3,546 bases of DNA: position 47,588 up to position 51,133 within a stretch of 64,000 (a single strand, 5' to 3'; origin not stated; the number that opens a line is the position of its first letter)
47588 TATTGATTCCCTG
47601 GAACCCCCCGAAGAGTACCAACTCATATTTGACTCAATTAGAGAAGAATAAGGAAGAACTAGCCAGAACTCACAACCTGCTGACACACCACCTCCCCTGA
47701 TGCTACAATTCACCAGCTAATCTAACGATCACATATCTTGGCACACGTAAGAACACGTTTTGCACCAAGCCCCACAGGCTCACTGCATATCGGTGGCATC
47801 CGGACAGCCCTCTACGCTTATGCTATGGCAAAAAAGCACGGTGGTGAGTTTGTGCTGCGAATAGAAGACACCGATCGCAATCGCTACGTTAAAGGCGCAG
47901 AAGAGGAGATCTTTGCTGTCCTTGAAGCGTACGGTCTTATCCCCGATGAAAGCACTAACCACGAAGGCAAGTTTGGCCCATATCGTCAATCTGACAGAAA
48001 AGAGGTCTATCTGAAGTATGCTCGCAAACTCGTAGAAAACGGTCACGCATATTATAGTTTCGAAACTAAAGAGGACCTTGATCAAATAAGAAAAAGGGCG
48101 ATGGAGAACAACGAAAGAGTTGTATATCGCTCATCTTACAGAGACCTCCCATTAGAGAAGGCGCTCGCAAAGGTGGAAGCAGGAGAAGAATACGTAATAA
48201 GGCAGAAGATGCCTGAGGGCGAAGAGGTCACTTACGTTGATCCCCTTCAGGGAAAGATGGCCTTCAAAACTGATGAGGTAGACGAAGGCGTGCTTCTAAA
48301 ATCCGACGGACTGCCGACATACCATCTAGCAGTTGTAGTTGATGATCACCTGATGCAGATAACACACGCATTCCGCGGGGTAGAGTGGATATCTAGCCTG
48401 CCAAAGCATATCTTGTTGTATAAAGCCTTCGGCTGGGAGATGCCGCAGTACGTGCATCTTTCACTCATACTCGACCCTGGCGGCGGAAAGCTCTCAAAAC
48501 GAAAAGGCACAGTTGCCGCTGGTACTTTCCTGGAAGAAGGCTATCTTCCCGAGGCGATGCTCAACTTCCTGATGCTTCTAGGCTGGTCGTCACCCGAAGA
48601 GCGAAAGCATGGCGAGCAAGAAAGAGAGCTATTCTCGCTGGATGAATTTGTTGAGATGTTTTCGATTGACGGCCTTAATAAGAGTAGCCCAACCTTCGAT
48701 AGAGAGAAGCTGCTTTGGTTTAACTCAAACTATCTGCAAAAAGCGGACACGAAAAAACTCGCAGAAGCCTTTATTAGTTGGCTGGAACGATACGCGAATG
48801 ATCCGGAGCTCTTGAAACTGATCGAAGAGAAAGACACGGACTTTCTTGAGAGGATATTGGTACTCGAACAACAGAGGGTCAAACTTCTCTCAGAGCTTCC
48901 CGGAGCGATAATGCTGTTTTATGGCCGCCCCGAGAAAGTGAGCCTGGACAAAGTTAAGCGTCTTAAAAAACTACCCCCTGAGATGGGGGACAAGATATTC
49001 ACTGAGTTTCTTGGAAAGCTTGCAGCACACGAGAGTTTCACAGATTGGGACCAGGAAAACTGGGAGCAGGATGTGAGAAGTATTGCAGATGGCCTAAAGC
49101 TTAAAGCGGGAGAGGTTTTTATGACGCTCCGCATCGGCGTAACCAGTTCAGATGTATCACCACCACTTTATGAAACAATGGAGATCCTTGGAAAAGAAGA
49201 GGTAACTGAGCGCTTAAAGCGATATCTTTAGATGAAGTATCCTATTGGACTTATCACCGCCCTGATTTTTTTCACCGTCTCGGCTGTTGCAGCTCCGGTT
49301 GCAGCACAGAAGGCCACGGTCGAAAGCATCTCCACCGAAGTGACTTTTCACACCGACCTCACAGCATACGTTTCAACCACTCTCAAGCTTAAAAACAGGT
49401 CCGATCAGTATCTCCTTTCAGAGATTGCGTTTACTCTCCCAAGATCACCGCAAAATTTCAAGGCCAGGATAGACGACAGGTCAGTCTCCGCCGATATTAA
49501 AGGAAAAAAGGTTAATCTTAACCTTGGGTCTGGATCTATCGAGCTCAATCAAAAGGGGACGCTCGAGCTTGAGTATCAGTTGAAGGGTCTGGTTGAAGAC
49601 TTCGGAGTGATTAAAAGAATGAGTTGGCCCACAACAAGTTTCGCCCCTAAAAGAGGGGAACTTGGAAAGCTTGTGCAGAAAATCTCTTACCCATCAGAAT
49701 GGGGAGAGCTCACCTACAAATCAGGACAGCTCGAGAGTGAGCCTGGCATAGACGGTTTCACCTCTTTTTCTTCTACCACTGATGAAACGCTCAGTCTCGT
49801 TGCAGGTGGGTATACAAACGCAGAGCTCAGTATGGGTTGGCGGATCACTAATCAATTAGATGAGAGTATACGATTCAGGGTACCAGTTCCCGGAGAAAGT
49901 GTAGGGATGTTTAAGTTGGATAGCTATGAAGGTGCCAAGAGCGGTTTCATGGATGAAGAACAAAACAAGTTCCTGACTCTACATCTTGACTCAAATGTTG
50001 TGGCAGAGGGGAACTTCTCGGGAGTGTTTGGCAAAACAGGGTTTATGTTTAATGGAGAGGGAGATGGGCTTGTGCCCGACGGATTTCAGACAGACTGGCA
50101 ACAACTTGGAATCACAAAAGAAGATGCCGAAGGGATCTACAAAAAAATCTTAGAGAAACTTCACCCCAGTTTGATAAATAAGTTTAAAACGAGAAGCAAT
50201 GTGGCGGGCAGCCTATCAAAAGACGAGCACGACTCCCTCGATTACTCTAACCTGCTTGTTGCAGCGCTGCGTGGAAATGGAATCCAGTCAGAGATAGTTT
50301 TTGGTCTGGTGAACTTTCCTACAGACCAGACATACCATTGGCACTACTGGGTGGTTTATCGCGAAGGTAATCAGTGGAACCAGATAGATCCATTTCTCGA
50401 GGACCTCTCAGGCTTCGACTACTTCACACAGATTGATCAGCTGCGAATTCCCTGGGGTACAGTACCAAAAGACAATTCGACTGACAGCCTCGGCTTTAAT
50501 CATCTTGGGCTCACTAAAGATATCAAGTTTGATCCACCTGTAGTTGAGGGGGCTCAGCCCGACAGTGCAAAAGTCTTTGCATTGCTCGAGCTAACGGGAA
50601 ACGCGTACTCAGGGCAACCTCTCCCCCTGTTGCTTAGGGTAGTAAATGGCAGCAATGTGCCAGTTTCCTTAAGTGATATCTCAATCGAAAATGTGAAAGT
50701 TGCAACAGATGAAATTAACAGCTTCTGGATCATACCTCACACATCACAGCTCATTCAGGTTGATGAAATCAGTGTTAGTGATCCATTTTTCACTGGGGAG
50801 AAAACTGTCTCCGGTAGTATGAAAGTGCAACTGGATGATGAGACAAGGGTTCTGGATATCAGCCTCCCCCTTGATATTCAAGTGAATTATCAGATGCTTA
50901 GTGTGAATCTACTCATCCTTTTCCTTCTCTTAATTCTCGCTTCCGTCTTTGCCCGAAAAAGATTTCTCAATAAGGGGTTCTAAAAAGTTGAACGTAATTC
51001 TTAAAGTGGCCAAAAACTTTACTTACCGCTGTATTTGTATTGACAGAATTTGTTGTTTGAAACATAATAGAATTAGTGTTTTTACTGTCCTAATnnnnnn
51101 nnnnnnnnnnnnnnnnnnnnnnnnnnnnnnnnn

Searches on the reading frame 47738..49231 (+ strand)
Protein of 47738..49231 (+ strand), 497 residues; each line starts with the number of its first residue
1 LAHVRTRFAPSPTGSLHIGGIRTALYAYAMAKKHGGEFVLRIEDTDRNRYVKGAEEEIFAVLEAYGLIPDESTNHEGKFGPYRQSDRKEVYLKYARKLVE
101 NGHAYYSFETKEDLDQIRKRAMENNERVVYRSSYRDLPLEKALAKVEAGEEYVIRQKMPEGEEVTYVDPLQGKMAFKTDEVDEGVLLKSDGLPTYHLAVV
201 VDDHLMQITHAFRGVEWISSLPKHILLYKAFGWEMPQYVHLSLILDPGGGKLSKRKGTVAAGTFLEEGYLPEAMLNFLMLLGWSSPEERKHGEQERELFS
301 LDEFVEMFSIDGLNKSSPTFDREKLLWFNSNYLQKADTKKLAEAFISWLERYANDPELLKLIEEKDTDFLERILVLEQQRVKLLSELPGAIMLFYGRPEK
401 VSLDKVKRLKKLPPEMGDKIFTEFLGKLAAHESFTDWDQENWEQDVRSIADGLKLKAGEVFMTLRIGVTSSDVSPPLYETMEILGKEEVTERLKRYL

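Call 5: search_protein_families(library=pfam, proteins=[window:47738-49231:+], max_evalue=0.01)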
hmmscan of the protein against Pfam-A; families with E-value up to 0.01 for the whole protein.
window:47738-49231:+ (497 aa): 3 families
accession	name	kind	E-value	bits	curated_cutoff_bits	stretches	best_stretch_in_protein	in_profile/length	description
PF00749.27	tRNA-synt_1c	-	1.2e-95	320.5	23.4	1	4-327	2-314/314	tRNA synthetases class I (E and Q), catalytic domain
PF19269.4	Anticodon_2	-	2.7e-26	93.1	23.6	1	348-496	9-140/141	Anticodon binding domain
PF01921.24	tRNA-synt_1f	-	0.0026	17.1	27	0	228-281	258-311/360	tRNA synthetases class I (K)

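Call 6: search_protein_families(library=ncbifam, proteins=[window:47738-49231:+], max_evalue=0.01)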
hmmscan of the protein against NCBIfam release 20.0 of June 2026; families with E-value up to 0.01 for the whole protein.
window:47738-49231:+ (497 aa): 10 families
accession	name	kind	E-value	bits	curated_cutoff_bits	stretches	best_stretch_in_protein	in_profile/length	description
TIGR00464.1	gltX_bact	equivalog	1.9e-145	485.4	289.95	1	4-495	2-465/470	glutamate--tRNA ligase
TIGR03838.1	queuosine_YadB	equivalog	2.4e-59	201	276.7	1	5-291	2-265/272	tRNA glutamyl-Q(34) synthetase GluQRS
NF004314.0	PRK05710.1-3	equivalog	8.8e-56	189.4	256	1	4-296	7-273/297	tRNA glutamyl-Q(34) synthetase GluQRS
NF004315.1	PRK05710.1-4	equivalog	9.9e-56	189.2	250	1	6-275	1-271/274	tRNA glutamyl-Q(34) synthetase GluQRS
NF004313.0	PRK05710.1-2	equivalog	2.1e-46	158.5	380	1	3-261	4-251/299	tRNA glutamyl-Q(34) synthetase GluQRS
NF004312.0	PRK05710.1-1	equivalog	6.7e-39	134.1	453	1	6-257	16-242/306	tRNA glutamyl-Q(34) synthetase GluQRS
NF003169.0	PRK04156.1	equivalog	3.6e-36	124.9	516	1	3-241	101-329/567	glutamate--tRNA ligase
TIGR00463.1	gltX_arch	equivalog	4.2e-32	111.4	401.75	1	2-242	92-320/560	glutamate--tRNA ligase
TIGR00440.1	glnS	equivalog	1.8e-12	47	425.8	1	4-148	1-133/524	glutamine--tRNA ligase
NF011291.0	PRK14703.1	equivalog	2.2e-12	46.1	681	1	3-149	31-168/769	glutamine--tRNA ligase/YqeY domain fusion protein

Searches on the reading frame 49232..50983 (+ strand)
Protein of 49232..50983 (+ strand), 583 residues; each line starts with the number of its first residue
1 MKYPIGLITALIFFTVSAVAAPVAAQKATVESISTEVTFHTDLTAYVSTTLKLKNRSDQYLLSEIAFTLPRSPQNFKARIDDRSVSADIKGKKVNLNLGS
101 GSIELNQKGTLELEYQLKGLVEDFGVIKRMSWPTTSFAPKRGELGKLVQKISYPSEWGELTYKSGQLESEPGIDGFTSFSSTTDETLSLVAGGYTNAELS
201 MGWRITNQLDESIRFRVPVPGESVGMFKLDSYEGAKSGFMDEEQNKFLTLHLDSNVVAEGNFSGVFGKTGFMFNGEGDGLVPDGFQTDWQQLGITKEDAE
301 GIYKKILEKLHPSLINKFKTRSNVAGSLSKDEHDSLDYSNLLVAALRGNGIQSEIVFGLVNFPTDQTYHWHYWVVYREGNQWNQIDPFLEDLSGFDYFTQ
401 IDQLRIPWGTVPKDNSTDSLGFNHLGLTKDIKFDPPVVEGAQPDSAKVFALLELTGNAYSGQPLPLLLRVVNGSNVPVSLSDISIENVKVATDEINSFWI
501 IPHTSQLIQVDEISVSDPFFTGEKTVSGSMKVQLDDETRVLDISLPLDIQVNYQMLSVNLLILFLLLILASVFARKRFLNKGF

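Call 5: search_protein_families(library=pfam, proteins=[window:49232-50983:+], max_evalue=0.01)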
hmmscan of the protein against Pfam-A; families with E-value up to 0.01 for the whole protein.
window:49232-50983:+ (583 aa): 1 family
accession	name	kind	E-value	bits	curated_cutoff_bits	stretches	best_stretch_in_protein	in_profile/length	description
PF01841.26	Transglut_core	-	5.1e-06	27.2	23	1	297-387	16-108/108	Transglutaminase-like superfamily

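Call 6: search_protein_families(library=ncbifam, proteins=[window:49232-50983:+], max_evalue=0.01)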
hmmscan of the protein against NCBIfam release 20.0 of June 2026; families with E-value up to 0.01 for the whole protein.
window:49232-50983:+ (583 aa): 0 families

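Call 61: find_homologous_proteins(query=window:49232-50980:+, max_evalue=0.00001)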
Query window:49232-50980:+ (583 aa): 2 proteins with E <= 0.00001 among 8000 candidates.
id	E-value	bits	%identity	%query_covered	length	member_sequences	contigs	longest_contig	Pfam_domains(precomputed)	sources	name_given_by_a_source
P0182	0.0e+0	1309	100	100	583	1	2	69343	PF01841.26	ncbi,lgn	ncbi:MAG: transglutaminase domain-containing protein [Candidatus Dojkabacteria bacterium]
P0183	2.7e-63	233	28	98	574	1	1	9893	PF01841.26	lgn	-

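Call 65: predict_structure(alignment_id=A4)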
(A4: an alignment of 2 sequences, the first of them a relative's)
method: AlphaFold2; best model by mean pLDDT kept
length: 583 residues; sequences in the alignment: 2
mean_pLDDT: 42.1   pTM: 0.30
mean pLDDT of the five models: 42.1, 40.5, 40.5, 31.2, 30.3
residues with pLDDT >= 90: 0; 70-90: 24; 50-70: 136; < 50: 423
segments of 3 or more residues with pLDDT < 50: 17-29, 40-43, 100-102, 119-149, 160-198, 208-213, 218-231, 236-248, 263-548
pLDDT, mean of each block of 10 residues (from residue 1): 53 50 42 50 54 54 59 76 75 64 53 64 44 43 40 52 38 39 44 44 54 49 39 46 43 54 40 25 29 32 40 36 27 41 41 41 33 44 41 28 31 34 28 30 28 27 29 29 29 26 24 22 32 32 43 51 63 64 46
secondary structure, 60 per line:
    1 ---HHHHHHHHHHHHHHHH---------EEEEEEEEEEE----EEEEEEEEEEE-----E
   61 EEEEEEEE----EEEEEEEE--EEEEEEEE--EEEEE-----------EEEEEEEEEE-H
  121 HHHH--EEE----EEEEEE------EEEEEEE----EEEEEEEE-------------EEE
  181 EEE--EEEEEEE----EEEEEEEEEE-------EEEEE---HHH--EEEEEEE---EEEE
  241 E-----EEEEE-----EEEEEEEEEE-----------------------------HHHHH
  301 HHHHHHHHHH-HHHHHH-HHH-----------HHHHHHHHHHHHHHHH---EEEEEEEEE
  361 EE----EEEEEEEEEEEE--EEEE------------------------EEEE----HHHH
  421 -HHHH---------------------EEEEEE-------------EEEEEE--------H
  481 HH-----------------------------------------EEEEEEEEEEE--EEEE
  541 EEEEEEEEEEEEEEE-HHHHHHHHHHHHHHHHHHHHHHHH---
elements in order: H4-19 E29-39 E44-54 E60-68 E73-80 E83-90 E93-97 E109-118 H120-124 E127-129 E134-139 E146-152 E157-164 E178-183 E186-192 E197-206 E214-218 E227-233 E237-241 E247-251 E257-266 H296-310 H312-317 H333-348 E352-362 E367-378 E381-384 E409-412 H417-420 H422-425 E447-452 E466-471 E524-534 E537-555 H557-580
